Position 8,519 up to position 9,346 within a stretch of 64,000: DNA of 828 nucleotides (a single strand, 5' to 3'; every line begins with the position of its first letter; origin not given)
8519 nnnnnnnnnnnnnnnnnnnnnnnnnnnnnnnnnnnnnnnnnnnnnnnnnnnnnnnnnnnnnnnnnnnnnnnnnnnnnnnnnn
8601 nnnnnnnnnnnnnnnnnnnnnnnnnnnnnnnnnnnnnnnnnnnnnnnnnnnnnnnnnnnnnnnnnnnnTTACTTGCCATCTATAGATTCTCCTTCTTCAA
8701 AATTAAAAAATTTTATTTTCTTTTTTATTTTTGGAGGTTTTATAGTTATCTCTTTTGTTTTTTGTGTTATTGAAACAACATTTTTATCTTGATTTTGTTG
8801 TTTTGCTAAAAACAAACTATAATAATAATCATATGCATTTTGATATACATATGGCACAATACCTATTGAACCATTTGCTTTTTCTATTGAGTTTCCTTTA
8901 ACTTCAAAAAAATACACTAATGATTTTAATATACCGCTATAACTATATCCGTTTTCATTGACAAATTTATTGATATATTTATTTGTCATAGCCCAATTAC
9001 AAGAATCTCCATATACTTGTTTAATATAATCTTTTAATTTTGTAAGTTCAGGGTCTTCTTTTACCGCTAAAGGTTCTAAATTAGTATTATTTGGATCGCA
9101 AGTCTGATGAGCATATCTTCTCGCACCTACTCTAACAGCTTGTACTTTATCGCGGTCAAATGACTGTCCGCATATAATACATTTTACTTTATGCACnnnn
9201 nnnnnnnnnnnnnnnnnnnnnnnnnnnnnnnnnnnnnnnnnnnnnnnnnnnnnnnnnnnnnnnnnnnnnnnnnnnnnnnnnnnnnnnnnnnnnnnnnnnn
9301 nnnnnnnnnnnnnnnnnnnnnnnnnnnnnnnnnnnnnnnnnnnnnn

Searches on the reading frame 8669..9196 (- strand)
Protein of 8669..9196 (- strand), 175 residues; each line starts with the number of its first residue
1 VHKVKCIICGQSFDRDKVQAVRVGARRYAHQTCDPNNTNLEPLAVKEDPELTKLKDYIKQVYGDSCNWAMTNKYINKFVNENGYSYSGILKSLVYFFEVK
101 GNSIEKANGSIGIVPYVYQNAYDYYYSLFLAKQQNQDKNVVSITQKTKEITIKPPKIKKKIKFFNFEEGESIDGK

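Call 54: search_protein_families(library=phrogs, proteins=[window:8669-9196:-], max_evalue=0.00001)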
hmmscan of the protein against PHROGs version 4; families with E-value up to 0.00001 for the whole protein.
window:8669-9196:- (175 aa): 1 family
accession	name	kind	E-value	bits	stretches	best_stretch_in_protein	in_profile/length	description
phrog_4680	-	unknown function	9.4e-22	78.7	1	2-166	3-159/164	-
